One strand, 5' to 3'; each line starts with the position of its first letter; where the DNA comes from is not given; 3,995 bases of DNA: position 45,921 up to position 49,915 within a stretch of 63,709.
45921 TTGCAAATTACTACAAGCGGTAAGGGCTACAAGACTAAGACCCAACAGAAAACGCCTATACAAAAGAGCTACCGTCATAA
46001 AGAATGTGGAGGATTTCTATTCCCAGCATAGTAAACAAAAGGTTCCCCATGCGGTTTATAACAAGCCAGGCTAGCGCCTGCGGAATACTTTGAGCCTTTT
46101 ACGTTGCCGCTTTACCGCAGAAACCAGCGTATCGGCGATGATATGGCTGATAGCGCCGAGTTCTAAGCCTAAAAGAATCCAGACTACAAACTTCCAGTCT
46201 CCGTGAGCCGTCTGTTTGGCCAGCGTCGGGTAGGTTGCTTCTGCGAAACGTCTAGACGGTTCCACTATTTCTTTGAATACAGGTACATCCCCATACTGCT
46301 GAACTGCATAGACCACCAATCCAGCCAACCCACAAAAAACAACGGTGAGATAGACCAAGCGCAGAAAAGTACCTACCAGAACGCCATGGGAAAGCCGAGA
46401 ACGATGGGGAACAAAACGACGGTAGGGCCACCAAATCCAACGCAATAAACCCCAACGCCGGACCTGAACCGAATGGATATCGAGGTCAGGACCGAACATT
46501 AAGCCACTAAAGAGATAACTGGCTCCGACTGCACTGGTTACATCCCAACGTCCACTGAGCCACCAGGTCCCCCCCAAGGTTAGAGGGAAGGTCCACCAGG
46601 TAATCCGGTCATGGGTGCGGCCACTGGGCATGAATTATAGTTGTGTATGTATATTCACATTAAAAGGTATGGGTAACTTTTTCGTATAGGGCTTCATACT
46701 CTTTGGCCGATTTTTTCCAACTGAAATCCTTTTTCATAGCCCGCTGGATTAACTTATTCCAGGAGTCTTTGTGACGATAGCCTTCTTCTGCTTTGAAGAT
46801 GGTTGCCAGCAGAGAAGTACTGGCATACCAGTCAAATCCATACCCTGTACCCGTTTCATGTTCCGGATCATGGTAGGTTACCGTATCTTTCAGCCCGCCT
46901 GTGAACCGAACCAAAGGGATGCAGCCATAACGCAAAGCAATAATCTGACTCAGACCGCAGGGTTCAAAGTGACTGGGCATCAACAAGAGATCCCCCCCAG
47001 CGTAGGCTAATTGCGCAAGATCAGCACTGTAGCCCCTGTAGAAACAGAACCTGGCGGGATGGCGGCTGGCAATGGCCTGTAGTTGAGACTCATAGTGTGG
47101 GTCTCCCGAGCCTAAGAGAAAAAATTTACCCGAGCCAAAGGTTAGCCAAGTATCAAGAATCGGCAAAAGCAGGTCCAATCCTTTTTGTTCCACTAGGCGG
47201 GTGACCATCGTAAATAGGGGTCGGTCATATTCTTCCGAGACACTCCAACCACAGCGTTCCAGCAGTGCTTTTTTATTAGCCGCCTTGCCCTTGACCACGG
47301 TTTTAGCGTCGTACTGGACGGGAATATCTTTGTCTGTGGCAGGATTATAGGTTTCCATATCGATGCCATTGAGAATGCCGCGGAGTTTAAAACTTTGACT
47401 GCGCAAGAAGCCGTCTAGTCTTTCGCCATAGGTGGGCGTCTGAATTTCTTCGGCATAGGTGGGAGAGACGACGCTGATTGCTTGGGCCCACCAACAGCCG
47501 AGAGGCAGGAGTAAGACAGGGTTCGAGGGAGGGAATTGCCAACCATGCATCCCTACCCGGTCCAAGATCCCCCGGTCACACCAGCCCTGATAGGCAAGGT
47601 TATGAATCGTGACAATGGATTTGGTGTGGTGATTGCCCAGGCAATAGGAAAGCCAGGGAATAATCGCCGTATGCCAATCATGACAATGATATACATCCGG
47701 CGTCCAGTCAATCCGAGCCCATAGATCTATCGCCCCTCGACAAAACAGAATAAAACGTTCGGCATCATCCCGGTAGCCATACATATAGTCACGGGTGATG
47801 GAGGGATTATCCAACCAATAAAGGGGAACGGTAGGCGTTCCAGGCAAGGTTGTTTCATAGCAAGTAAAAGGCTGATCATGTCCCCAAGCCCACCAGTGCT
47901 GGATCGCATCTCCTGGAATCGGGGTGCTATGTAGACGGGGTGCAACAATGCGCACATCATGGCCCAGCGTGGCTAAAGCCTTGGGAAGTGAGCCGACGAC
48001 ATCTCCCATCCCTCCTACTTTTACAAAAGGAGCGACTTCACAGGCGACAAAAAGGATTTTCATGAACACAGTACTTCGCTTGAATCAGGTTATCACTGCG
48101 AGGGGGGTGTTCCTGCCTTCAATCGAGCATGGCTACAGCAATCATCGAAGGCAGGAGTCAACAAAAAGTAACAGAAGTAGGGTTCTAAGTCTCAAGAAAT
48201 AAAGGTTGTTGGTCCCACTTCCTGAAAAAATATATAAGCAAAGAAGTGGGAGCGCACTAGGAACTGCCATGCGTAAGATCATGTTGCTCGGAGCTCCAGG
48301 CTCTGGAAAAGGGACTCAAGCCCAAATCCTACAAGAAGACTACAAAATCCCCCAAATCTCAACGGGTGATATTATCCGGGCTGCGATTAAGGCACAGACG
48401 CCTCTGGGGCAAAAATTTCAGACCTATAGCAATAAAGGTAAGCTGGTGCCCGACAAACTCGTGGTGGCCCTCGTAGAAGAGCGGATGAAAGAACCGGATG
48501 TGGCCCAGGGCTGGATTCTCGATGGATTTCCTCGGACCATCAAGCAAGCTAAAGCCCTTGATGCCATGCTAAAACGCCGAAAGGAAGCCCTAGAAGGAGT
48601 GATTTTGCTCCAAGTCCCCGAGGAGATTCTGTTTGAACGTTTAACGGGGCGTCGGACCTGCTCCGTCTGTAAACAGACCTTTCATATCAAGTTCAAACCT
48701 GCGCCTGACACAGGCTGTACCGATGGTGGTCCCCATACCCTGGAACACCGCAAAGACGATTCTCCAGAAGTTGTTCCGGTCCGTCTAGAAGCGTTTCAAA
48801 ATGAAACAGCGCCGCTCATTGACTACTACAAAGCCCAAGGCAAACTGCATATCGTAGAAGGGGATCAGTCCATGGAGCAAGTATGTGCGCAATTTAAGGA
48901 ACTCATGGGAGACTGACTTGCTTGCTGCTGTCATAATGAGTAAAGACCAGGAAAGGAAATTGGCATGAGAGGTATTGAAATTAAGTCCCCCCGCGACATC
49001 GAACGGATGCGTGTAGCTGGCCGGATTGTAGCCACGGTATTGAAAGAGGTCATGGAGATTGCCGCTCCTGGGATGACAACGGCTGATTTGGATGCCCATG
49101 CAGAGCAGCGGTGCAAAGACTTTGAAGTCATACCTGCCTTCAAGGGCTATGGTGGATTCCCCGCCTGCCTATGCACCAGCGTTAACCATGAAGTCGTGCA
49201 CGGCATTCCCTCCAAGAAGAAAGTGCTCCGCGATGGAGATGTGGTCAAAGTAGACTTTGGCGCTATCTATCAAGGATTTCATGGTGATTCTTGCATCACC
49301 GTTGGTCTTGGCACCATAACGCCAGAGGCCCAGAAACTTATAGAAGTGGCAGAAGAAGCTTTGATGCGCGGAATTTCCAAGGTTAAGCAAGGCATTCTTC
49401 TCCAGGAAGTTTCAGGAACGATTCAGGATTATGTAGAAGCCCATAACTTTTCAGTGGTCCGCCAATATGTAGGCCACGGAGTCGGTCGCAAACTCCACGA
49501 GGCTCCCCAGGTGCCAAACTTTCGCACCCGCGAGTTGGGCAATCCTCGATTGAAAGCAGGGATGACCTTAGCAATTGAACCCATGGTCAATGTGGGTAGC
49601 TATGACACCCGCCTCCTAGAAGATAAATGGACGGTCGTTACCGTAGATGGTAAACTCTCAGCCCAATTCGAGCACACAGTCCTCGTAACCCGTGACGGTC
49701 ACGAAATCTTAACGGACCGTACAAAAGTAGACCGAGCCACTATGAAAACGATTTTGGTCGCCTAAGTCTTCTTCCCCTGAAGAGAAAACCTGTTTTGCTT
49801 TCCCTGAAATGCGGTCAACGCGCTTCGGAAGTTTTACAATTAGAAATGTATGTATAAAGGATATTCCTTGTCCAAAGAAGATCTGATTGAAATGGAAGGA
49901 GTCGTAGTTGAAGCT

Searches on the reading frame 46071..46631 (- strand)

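Call 35: search_protein_families(library=pfam, proteins=[window:46071-46631:-], max_evalue=0.001)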
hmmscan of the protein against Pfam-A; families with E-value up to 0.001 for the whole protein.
window:46071-46631:- (186 aa): 1 family
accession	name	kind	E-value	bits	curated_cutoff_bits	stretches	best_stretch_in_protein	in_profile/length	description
PF09988.15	DUF2227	-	1.5e-54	185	25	1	2-176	1-168/169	Uncharacterized metal-binding protein (DUF2227)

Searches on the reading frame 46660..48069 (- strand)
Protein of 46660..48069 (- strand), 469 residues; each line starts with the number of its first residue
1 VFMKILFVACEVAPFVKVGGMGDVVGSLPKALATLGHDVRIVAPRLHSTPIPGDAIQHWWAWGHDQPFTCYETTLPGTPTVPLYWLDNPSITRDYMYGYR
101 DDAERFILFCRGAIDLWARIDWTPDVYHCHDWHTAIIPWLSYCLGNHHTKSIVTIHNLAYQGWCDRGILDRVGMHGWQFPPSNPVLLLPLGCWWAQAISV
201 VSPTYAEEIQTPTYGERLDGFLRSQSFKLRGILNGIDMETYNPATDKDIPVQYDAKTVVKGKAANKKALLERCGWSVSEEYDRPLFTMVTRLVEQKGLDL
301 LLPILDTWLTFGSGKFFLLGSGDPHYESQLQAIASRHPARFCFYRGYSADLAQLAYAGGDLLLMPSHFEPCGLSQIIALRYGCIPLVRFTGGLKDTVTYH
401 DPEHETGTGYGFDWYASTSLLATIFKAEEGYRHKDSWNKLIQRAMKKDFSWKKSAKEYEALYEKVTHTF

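Call 35: search_protein_families(library=pfam, proteins=[window:46660-48069:-], max_evalue=0.001)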
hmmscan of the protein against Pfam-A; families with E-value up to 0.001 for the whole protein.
window:46660-48069:- (469 aa): 5 families
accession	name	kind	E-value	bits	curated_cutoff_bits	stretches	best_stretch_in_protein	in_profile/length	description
PF08323.17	Glyco_transf_5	-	7.4e-61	206.3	22.7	1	4-223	1-238/239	Starch synthase catalytic domain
PF13439.12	Glyco_transf_4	-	3.6e-10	40.6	28.5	1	18-211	1-150/170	Glycosyltransferase Family 4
PF13579.12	Glyco_trans_4_4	-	2.3e-09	38.2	29.7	1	19-210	1-143/158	Glycosyl transferase 4-like domain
PF00534.26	Glycos_transf_1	-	2.1e-08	34.3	26.4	1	282-437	14-165/172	Glycosyl transferases group 1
PF13692.12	Glyco_trans_1_4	-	4.3e-06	27.5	27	1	284-398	2-116/142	Glycosyl transferases group 1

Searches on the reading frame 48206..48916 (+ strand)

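Call 35: search_protein_families(library=pfam, proteins=[window:48206-48916:+], max_evalue=0.001)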
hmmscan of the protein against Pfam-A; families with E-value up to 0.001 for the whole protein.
window:48206-48916:+ (236 aa): 6 families
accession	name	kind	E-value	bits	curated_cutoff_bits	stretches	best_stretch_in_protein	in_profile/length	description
PF00406.28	ADK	-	3.7e-54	183.4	26.8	1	27-212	1-150/151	Adenylate kinase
PF13207.12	AAA_17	-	3.4e-28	99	27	1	28-151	1-124/136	AAA domain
PF13238.12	AAA_18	-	8.2e-09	36.4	29.4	1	25-152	1-114/128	AAA domain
PF05191.20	ADK_lid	-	0.00025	21.3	26.6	1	149-184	1-36/36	Adenylate kinase, active site lid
PF13671.12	AAA_33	-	0.00064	20.5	27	0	25-150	2-119/143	AAA domain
PF17213.9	Hydin_ADK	-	0.00097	19.8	27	0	25-63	2-40/196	Hydin Adenylate kinase-like domain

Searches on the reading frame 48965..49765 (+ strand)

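Call 35: search_protein_families(library=pfam, proteins=[window:48965-49765:+], max_evalue=0.001)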
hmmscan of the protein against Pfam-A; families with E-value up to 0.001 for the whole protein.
window:48965-49765:+ (266 aa): 1 family
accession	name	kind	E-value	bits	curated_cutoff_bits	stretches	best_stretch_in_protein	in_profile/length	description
PF00557.29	Peptidase_M24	-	5.4e-52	177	23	1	13-242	1-207/208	Metallopeptidase family M24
